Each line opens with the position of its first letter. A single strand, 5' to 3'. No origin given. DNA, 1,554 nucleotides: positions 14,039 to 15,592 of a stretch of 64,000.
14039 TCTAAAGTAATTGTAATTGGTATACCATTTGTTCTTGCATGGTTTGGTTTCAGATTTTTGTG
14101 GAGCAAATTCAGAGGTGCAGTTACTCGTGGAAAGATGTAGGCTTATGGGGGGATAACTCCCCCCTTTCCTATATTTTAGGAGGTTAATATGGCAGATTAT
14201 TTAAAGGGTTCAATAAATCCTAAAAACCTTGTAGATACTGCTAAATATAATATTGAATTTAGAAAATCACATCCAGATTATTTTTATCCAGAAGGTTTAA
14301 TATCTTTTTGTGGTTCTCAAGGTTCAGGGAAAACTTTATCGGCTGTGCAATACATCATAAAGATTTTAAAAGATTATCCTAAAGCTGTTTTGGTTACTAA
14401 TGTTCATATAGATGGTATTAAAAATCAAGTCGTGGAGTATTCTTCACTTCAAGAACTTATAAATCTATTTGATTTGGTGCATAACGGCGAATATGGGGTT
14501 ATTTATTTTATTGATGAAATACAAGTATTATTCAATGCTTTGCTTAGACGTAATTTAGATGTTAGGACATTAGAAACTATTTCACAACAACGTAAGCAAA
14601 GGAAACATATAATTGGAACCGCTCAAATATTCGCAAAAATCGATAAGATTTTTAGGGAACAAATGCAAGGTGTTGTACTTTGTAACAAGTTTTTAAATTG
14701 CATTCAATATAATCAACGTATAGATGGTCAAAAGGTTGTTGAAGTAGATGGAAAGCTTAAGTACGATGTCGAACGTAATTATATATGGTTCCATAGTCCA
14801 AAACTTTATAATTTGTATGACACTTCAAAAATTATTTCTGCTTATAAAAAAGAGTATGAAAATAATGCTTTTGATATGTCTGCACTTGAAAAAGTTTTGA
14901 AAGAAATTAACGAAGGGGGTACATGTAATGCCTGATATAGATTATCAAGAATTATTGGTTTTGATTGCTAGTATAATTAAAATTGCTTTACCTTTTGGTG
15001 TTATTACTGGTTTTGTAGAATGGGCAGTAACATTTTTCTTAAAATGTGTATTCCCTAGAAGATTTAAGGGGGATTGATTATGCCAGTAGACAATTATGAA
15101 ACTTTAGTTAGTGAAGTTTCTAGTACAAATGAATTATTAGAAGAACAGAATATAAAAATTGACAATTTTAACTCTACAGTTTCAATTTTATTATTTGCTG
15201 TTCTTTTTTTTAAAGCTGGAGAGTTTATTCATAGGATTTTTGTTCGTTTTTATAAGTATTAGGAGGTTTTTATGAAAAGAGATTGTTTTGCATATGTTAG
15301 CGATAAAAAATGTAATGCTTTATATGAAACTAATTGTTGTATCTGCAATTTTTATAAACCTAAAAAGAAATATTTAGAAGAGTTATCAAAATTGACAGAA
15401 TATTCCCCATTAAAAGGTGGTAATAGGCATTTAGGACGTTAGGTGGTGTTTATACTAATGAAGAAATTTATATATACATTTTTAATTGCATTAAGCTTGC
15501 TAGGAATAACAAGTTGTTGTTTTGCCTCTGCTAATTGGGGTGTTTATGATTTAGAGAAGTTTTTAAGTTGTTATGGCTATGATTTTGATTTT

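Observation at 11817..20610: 8.7-kb filamentous-phage-like (inovirus-type) prophage integrated in tRNA-Thr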

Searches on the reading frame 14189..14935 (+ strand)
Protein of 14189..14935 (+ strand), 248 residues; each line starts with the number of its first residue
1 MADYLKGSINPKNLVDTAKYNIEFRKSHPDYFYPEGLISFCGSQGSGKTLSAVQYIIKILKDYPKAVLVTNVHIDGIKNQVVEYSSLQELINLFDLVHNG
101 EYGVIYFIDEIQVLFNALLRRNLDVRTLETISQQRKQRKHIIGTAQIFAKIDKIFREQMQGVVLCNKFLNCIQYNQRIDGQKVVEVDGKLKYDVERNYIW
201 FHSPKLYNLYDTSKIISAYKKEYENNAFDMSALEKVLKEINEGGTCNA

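Call 5: search_protein_families(library=pfam, max_evalue=0.1, proteins=[window:14189-14935:+])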
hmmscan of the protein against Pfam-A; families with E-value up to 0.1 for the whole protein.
window:14189-14935:+ (248 aa): 5 families
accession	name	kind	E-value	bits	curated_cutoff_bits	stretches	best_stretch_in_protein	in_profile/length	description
PF05707.18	Zot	-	1.1e-05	25.5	20.3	1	41-193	6-173/197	Zonular occludens toxin (Zot)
PF00004.35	AAA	-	0.0022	18.9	21.2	1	40-160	3-124/131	ATPase family associated with various cellular activities (AAA)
PF06745.19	ATPase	-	0.012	15.4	26.6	1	37-70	21-55/231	KaiC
PF20720.3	nSTAND3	-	0.019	15.1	27.2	1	38-144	20-109/155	Novel STAND NTPase 3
PF13173.12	AAA_14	-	0.035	14.6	27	1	40-114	7-74/129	AAA domain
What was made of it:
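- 14189..14935 (+): pI/Zot-type morphogenesis ATPase, 248 aa, no TM segment. Pfam Zot 25.5 bits against cut-off 20.3 (call 5).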

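Call 6: search_protein_families(library=phrogs, max_evalue=0.1, proteins=[window:14189-14935:+])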
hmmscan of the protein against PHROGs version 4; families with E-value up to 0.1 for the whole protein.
window:14189-14935:+ (248 aa): 6 families
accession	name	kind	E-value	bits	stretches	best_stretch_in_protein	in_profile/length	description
phrog_197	-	moron, auxiliary metabolic gene and host takeover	3.2e-07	31.1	1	41-211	32-209/486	Zot-like toxin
phrog_20922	-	head and packaging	5e-06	26.7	1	39-167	4-142/318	head morphogenesis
phrog_25712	-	unknown function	0.003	18.1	1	37-168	27-143/207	-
phrog_168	-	DNA, RNA and nucleotide metabolism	0.0045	17.7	1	39-157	46-149/314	clamp loader of DNA polymerase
phrog_2941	-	head and packaging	0.05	14.2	0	189-242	137-189/208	virion structural protein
phrog_1979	-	unknown function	0.096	12.9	0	35-120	124-211/380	-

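Call 11: search_dna_similar(query=window:14189-14935:+, collection=phages, mode=protein, max_evalue=0.001)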
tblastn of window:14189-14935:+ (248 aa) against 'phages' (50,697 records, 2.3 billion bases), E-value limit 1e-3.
Records with a match: 20; places in all: 21; records where one place covers at least 80% of the query: 16.
Best place of each record, by identity: <60% 20.
By first word of the organism name: bajarodino 11; Inovirus 8; Bacteriophage 1.
By host as written in the record: - 8; porcine 8; Peromyscus fraterculus 4.
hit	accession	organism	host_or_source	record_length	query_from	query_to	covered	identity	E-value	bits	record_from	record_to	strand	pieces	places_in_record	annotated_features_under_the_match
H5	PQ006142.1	bajarodino virus 41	Neotoma bryanti feces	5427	5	231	92%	48.5%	6e-65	223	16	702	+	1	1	Zonula occludens toxin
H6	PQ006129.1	bajarodino virus 50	Neotoma bryanti feces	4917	5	245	97%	44.4%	2e-62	216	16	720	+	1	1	Zonula occludens toxin | hypothetical protein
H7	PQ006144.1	bajarodino virus 39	Neotoma bryanti feces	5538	5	233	92%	45.5%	5e-62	215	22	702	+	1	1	Zonula occludens toxin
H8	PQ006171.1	bajarodino virus 23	Peromyscus fraterculus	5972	5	224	89%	47.3%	3e-61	213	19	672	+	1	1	Zonula occludens toxin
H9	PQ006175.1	bajarodino virus 11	Peromyscus fraterculus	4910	5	237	94%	44.6%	1e-60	211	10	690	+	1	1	Zonula occludens toxin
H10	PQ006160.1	bajarodino virus 35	Peromyscus fraterculus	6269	5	224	89%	46.8%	1e-60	211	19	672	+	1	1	Zonula occludens toxin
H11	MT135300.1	Inovirus sp.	porcine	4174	1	226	91%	43.8%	8e-56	197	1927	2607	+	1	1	ATPase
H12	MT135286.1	Inovirus sp.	porcine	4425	5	216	85%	46.1%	3e-56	198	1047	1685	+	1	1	ATPase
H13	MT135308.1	Inovirus sp.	porcine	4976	5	223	88%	42.2%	3e-50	181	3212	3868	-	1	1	ATPase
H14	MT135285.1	Inovirus sp.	porcine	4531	1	223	90%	41.3%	2e-50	181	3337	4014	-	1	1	ATPase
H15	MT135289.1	Inovirus sp.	porcine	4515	5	223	88%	41.7%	3e-50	181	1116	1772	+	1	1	ATPase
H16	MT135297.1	Inovirus sp.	porcine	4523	5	223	88%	41.7%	4e-50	181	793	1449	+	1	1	ATPase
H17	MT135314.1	Inovirus sp.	porcine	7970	5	223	88%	41.7%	4e-50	181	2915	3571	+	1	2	none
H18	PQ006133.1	bajarodino virus 8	Neotoma bryanti feces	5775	40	233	78%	45.9%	7e-52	186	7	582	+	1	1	Zonula occludens toxin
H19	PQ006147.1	bajarodino virus 8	Neotoma bryanti feces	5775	40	233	78%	45.9%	7e-52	186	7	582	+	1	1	Zonula occludens toxin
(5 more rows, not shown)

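Call 28: find_related_loci(query=window:14189-14935:+, collection=viral_contigs, flank=10000)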
Query window:14189-14935:+ (248 aa) in viral_contigs; peptide patterns used: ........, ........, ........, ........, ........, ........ (x = any residue, [..] = any of these).
10 stretches matched a pattern, but none encodes a relative of the query by tblastn (E <= 1e-3).
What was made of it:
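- Tried and rejected: Single-protein scan of IMG/VR with pI: no relatives (call 28).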

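Call 29: find_homologous_proteins(query=window:14189-14935:+, max_evalue=0.00001)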
Query window:14189-14935:+ (248 aa): 1709 proteins with E <= 0.00001 among 2651 candidates; the best 120 are listed.
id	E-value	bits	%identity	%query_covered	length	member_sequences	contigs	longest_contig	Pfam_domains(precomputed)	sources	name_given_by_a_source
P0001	1.6e-156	537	96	100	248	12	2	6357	-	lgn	-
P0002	8.4e-143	492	86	100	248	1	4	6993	-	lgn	-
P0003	1.8e-131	455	81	99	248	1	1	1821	-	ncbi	-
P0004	5.2e-117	408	75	97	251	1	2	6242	-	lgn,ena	-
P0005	1.3e-116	406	72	99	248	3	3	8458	-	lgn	-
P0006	1.5e-110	386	70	96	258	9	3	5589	PF05707.19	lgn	-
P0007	5.5e-108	378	68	96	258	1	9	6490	-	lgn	-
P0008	8.1e-88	312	61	96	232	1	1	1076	-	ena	-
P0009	1.0e-87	312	57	98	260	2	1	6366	-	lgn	-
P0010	1.4e-87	311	59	96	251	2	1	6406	PF13401.13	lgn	-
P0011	1.6e-86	308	54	100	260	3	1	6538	-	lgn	-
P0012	1.0e-85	305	53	100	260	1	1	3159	-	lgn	-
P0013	1.1e-85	305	55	97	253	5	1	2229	PF05707.19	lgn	-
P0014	1.5e-84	301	58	90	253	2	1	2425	-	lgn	-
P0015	7.1e-84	299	57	98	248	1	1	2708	PF00004.36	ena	-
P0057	1.2e-73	266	53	91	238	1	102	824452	-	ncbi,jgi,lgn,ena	-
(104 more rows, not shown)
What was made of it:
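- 14189..14935 (+): 1,709 relatives (call 29).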

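Call 30: find_encoding_contigs(protein=P0057, flank=8000, max_places=4)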
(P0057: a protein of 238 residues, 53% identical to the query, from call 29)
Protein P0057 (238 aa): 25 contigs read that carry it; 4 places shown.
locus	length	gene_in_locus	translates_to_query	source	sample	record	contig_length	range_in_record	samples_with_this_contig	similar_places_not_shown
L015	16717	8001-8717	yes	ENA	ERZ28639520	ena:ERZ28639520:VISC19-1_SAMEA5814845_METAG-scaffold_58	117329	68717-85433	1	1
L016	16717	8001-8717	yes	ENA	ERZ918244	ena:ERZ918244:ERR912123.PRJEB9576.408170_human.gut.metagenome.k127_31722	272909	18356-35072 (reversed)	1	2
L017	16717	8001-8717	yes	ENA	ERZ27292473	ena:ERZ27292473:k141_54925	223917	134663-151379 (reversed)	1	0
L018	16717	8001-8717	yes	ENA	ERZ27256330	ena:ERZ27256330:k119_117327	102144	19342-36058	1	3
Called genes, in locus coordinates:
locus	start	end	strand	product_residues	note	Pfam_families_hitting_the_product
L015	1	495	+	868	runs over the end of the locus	PF00171:Aldedh, PF00465:Fe-ADH, PF13685:Fe-ADH_2 (weak), PF25137:ADH_Fe_C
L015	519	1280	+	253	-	PF01636:APH, PF19974:TCAD9 (weak), PF01163:RIO1 (weak)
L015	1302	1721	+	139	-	-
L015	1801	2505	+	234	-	PF03462:PCRF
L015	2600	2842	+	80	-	PF00472:RF-1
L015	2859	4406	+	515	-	PF02142:MGS, PF01808:AICARFT_IMPCHas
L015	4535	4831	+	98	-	PF07873:YabP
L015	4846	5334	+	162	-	PF09578:Spore_YabQ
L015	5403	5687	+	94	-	PF04977:DivIC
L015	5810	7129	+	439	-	PF07498:Rho_N, PF07497:Rho_RNA_bind, PF00006:ATP-synt_ab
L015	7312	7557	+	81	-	-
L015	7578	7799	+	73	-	-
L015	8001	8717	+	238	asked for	-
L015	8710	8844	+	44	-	-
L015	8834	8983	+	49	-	-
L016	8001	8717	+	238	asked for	-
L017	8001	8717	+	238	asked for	-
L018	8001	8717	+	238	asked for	-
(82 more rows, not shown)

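Call 31: find_encoding_contigs(protein=P0003, flank=8000, max_places=3)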
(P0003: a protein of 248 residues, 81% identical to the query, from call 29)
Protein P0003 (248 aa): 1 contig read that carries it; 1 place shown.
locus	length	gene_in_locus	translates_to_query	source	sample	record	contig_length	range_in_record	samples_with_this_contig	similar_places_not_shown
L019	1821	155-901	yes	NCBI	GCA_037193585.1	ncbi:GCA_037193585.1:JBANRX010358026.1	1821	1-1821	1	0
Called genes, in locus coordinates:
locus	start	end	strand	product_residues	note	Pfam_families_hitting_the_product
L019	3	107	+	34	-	?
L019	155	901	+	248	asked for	-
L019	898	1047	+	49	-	-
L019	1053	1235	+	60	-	-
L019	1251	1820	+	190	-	?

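Call 33: find_related_loci(query=A2, collection=genome_contigs, flank=10000)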
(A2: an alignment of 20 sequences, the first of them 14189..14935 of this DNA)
Query A2 (248 aa) in genome_contigs; peptide patterns used: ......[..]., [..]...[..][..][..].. (x = any residue, [..] = any of these).
150 stretches matched a pattern; 95 encode a relative of the query (tblastn E <= 1e-3); the best 80 are kept; 79 distinct loci.
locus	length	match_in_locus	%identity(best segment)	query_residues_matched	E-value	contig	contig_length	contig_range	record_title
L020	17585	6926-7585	52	3-224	1e-77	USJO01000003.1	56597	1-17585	uncultured Clostridium sp. isolate UMGS1781 genome assembly, contig: NODE_119_length_56597_cov_22.982862, whole genome s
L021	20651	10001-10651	52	5-223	9e-77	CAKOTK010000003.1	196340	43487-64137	MAG: uncultured Clostridia bacterium isolate REFINED_METABAT215_TOP10_CONTIGS_1500_ASSEMBLY_K77_MERGED__Hadza_PheChl_Fib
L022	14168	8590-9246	52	3-223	2e-75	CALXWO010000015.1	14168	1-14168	MAG: uncultured Clostridia bacterium isolate BRZ_DA__bin48 genome assembly, contig: BRZ_DA__NODE_4809_length_14168_cov_7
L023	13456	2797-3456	52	3-224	3e-75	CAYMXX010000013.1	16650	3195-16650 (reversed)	MAG TPA_asm: uncultured Clostridium sp. isolate SRP313737_co1_320 genome assembly, contig: NODE_5310_length_16650_cov_15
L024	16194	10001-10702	49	5-242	1e-73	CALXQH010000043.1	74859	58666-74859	MAG: uncultured Clostridia bacterium isolate E02__bin27 genome assembly, contig: E02__k127_1269916, whole genome shotgun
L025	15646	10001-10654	50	5-224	2e-73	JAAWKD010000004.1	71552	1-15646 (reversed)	MAG: Clostridia bacterium isolate ABMPRH_45_1 SL341413_scaffold_305, whole genome shotgun sequence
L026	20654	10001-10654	53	5-224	2e-73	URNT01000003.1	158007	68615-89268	uncultured Clostridium sp. isolate UMGS1169 genome assembly, contig: NODE_29_length_158007_cov_11.167234, whole genome s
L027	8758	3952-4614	49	5-227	1e-72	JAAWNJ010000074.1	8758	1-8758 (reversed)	MAG: Clostridia bacterium isolate ABMPRH_45_2_1 SL341409_scaffold_9206, whole genome shotgun sequence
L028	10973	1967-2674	49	4-242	2e-72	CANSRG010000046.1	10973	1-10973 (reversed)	MAG TPA_asm: uncultured Tenericutes bacterium isolate SRR15510224_bin.64_metawrap_v1.3_MAG genome assembly, contig: NODE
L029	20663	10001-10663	50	2-224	3e-72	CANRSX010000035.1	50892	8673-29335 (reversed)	MAG TPA_asm: uncultured Roseburia sp. isolate SRR15510239_bin.50_metawrap_v1.3_MAG genome assembly, contig: NODE.538_len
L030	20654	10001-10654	51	5-224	6e-72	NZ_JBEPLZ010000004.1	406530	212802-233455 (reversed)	Enterocloster citroniae strain DSM 19261 Ga0480187_04, whole genome shotgun sequence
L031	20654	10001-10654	51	5-224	2e-71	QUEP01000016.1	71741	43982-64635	Clostridium sp. OF03-18AA OF03-18AA.Scaf16, whole genome shotgun sequence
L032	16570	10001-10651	50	5-223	3e-71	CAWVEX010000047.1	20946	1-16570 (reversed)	MAG: Bacillota bacterium isolate metabat2_XCR1_HOM_6737_bwa.43 MAG genome assembly, contig: k87_407519, whole genome sho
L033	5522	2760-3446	48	3-233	1e-70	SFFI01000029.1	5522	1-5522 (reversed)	MAG: Clostridiales bacterium isolate W0P39.007 Contig9735, whole genome shotgun sequence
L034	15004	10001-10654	51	4-223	1e-70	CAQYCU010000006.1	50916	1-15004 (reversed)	MAG TPA_asm: uncultured Clostridia bacterium isolate MGBC129337 genome assembly, contig: MGBC129337.6, whole genome shot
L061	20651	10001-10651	43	4-223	8e-59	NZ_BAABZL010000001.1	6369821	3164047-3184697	Enterocloster aldenensis strain k25-0101-E9 sequence1, whole genome shotgun sequence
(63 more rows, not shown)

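Call 34: find_encoding_contigs(protein=P0002, flank=10000, max_places=4)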
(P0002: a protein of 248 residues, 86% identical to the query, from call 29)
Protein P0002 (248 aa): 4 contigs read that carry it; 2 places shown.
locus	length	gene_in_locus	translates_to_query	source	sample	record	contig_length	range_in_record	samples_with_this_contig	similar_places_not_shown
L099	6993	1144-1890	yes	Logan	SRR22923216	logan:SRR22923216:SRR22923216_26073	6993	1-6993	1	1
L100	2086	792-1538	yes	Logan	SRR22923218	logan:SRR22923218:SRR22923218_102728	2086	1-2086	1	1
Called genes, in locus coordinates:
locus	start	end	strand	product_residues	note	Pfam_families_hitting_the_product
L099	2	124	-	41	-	?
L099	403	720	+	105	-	-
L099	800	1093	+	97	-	-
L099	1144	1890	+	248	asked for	-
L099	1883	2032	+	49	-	-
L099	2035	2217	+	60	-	-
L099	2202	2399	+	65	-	-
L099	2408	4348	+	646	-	-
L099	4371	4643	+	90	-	-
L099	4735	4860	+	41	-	-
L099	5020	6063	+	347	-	PF05144:Phage_CRI, PF05155:G2P_X_C (weak)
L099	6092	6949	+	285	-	PF02899:Phage_int_SAM_1 (faint), PF13102:Phage_int_SAM_5 (weak), PF13495:Phage_int_SAM_4 (weak), PF00589:Phage_integrase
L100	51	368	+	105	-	-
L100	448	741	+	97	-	-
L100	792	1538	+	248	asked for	-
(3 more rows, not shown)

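Call 35: find_encoding_contigs(protein=P0005, flank=10000, max_places=3)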
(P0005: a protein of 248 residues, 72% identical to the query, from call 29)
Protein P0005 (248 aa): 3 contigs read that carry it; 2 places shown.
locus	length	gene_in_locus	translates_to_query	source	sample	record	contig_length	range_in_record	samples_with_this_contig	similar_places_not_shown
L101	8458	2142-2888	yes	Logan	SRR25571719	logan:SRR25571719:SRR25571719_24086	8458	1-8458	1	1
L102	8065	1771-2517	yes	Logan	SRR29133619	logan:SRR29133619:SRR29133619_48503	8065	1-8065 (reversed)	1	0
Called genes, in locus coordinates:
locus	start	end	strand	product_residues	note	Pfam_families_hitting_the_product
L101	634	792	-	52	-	-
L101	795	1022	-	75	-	PF12844:HTH_19, PF01381:HTH_3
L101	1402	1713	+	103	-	-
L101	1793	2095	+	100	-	-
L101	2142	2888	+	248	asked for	-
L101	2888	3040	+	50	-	-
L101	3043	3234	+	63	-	-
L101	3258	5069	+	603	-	-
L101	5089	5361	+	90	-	-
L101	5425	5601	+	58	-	-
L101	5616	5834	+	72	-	-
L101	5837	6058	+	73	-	-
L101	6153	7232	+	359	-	PF05144:Phage_CRI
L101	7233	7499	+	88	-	-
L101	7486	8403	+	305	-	PF02899:Phage_int_SAM_1 (faint), PF00589:Phage_integrase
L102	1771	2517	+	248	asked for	-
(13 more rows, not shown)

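Call 36: find_encoding_contigs(protein=P0007, flank=10000, max_places=4)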
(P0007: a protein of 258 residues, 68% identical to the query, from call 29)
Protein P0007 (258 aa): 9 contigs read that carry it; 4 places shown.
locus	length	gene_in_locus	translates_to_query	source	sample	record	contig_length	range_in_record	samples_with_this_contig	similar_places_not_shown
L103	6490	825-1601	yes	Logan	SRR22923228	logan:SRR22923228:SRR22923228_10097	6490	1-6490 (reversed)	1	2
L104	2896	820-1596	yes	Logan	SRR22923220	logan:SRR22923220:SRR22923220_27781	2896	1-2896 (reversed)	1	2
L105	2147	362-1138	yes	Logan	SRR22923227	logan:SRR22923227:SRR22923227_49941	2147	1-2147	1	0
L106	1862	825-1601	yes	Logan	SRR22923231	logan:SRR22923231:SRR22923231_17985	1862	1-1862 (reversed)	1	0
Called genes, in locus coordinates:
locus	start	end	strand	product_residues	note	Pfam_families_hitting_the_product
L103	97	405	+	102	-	-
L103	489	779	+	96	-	-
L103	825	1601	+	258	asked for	-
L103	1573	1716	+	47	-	-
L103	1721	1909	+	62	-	-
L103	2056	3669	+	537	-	-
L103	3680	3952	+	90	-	-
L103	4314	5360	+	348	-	PF05144:Phage_CRI, PF05155:G2P_X_C (faint)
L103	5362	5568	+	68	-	-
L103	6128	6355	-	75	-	PF12844:HTH_19, PF13560:HTH_31 (weak), PF01381:HTH_3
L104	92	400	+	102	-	-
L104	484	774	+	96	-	-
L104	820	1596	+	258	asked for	-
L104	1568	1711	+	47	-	-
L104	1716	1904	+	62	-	-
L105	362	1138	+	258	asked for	-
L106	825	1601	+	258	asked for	-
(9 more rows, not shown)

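Call 94: search_protein_families(library=pfam, max_evalue=0.001, proteins=[L030:9637-9927:+, L030:9986-10672:+, L030:10803-11579:+, L030:11470-12831:+, L030:12828-13100:+, L030:14618-15673:+, L030:16504-17577:+, L030:8112-8996:-])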
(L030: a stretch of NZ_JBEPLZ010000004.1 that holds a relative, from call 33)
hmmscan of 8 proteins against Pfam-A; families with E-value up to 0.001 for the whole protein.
L030:9637-9927:+ (96 aa): 0 families

L030:9986-10672:+ (228 aa): 1 family
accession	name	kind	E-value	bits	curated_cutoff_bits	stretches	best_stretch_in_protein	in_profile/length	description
PF13401.12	AAA_22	-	0.00011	23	27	1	36-70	5-39/130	AAA domain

L030:10803-11579:+ (258 aa): 0 families

L030:11470-12831:+ (453 aa): 0 families

L030:12828-13100:+ (90 aa): 0 families

L030:14618-15673:+ (351 aa): 1 family
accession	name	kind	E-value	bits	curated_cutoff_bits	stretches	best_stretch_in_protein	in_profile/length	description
PF02486.25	Rep_trans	-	5.2e-58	196.4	29.6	1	131-320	2-190/201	Replication initiation factor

L030:16504-17577:+ (357 aa): 3 families
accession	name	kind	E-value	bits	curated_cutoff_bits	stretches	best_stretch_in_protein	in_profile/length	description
PF00589.27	Phage_integrase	-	1.7e-35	122.7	27.1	1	171-343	14-171/172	Phage integrase family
PF13102.12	Phage_int_SAM_5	-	8e-06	26.6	22.3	1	46-143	16-92/98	Phage integrase SAM-like domain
PF02899.23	Phage_int_SAM_1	-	1.5e-05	25.6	22.3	0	46-135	13-81/83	Phage integrase, N-terminal SAM-like domain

L030:8112-8996:- (294 aa): 1 family
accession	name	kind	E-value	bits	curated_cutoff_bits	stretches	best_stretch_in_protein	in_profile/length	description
PF04439.18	Adenyl_transf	-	1e-114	382.8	22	1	1-280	1-279/279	Streptomycin adenylyltransferase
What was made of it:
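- Rep modules are exchanged among relatives (calls 30, 94).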

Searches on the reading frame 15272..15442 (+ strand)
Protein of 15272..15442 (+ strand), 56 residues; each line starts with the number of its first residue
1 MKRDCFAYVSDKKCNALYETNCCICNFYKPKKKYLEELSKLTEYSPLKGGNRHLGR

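Call 5: search_protein_families(library=pfam, max_evalue=0.1, proteins=[window:15272-15442:+])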
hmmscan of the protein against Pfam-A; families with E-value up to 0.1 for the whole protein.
window:15272-15442:+ (56 aa): 0 families

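Call 6: search_protein_families(library=phrogs, max_evalue=0.1, proteins=[window:15272-15442:+])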
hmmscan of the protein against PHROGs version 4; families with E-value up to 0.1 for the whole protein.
window:15272-15442:+ (56 aa): 1 family
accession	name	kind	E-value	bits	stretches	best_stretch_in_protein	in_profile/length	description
phrog_27214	-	unknown function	0.00066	20.9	1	2-42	4-45/70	-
